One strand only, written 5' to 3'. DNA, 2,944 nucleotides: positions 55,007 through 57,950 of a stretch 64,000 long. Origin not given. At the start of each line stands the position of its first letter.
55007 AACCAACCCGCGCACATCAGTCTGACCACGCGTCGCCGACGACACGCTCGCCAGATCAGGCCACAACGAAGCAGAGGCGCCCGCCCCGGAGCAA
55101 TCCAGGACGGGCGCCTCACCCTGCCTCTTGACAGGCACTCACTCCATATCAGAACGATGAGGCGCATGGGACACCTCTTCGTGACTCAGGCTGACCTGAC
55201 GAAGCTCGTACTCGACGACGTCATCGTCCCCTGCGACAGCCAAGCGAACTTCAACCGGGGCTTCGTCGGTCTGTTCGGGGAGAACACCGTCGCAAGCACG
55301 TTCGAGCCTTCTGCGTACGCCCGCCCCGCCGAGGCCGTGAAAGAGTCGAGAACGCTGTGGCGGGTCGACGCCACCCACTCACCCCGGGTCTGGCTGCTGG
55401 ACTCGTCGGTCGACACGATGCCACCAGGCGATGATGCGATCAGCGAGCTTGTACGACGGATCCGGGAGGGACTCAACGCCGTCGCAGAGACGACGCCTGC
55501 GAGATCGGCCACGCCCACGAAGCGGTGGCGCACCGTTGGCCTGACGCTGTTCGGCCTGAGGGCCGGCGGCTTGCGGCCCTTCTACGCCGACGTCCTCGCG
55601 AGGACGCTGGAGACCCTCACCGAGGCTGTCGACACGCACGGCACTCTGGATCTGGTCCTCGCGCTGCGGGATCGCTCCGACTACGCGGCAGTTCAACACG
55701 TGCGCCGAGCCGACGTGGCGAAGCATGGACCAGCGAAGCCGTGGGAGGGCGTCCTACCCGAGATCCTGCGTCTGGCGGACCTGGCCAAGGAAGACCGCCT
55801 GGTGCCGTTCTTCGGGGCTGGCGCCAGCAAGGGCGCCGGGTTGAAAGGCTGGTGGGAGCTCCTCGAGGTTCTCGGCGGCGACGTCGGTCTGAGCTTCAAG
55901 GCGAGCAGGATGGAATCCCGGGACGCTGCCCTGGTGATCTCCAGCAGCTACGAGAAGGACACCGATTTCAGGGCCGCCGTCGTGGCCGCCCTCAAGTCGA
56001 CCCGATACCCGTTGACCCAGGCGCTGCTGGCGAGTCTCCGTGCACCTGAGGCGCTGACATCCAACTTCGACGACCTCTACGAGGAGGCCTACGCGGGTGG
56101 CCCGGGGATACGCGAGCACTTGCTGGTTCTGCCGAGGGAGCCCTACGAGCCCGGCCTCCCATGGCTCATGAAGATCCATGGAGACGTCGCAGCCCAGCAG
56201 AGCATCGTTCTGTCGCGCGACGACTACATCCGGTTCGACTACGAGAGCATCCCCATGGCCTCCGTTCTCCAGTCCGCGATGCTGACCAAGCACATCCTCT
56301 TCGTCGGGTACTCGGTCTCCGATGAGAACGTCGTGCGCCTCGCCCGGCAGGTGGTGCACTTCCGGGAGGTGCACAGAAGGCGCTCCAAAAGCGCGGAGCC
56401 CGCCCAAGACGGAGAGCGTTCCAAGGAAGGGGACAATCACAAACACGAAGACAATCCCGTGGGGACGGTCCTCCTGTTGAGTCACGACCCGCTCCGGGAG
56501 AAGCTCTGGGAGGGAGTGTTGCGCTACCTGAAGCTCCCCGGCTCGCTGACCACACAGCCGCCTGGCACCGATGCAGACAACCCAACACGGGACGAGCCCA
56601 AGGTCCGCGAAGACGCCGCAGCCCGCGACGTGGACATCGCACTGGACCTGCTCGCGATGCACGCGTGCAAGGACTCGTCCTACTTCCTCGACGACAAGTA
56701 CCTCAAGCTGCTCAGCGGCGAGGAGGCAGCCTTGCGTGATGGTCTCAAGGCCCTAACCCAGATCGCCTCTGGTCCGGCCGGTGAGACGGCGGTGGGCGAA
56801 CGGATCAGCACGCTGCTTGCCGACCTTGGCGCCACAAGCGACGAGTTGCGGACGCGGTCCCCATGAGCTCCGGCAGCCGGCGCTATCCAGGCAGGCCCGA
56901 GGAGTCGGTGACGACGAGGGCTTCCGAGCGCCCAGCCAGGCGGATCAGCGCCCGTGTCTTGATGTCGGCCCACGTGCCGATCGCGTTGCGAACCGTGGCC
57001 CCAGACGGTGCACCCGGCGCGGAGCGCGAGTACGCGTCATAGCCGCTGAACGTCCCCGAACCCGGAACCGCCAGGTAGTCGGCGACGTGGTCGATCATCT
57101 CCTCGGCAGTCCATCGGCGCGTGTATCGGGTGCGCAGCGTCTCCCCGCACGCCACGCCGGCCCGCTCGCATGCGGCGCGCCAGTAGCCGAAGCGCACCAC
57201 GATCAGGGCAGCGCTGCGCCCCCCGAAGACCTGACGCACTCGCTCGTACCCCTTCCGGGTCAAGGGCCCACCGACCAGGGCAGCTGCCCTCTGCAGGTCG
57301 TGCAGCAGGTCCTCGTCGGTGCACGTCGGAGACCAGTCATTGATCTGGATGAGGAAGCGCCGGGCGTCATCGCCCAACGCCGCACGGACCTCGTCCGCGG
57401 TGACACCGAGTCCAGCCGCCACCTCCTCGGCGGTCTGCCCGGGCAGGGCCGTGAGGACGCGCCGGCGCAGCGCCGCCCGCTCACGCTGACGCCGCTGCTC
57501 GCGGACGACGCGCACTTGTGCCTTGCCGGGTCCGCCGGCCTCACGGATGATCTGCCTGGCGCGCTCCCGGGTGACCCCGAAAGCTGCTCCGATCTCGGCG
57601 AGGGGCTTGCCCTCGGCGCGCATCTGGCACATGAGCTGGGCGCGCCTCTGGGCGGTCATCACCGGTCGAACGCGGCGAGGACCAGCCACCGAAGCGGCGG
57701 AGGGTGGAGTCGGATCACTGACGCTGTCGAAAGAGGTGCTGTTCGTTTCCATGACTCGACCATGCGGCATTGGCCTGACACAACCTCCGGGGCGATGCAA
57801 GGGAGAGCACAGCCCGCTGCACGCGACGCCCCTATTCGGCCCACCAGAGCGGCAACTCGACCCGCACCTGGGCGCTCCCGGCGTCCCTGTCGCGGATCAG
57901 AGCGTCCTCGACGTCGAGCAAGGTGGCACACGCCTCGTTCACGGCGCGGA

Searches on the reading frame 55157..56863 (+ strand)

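Call 35: search_protein_families(library=pfam, proteins=[window:55157-56863:+], max_evalue=0.01)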
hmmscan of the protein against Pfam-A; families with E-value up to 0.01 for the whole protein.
window:55157-56863:+ (569 aa): 1 family
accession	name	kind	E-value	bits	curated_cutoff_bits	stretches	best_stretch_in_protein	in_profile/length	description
PF13289.12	SIR2_2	-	1.5e-20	74.2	24.5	1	298-410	2-116/141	SIR2-like domain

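Call 55: search_protein_families(library=padloc, proteins=[window:55157-56863:+], max_evalue=0.00001)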
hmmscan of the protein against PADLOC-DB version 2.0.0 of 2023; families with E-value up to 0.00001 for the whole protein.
window:55157-56863:+ (569 aa): 6 families
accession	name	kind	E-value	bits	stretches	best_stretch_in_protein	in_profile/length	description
PDLC00407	ThsA1|ThsA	-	2.4e-20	70.6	1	211-407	18-217/478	STALD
PDLC04967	PDC-S25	-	5.1e-16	56.8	1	300-397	150-249/528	-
PDLC00409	ThsA1|ThsA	-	1.4e-15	55.3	1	212-392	20-202/242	STALD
PDLC04968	PDC-S25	-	1.2e-11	42.3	1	300-401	144-243/517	-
PDLC03856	LmuA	-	6.6e-09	33.4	0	337-398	156-216/433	-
PDLC02419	Aga_SIR2-PNTD1-PNTD2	-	7.8e-06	22.9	0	286-400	110-226/558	Class I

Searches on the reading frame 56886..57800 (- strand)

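Call 64: search_protein_families(library=pfam, proteins=[window:56886-57800:-], max_evalue=0.001)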
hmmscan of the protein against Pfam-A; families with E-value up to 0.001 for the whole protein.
window:56886-57800:- (305 aa): 2 families
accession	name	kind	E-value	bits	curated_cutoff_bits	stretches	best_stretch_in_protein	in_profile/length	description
PF18780.6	HNH_repeat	-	1.1e-08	35.7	26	1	161-216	2-53/54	Homing endonuclease associated repeat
PF04545.22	Sigma70_r4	-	1.5e-08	34.5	24.1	1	52-88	8-44/50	Sigma-70, region 4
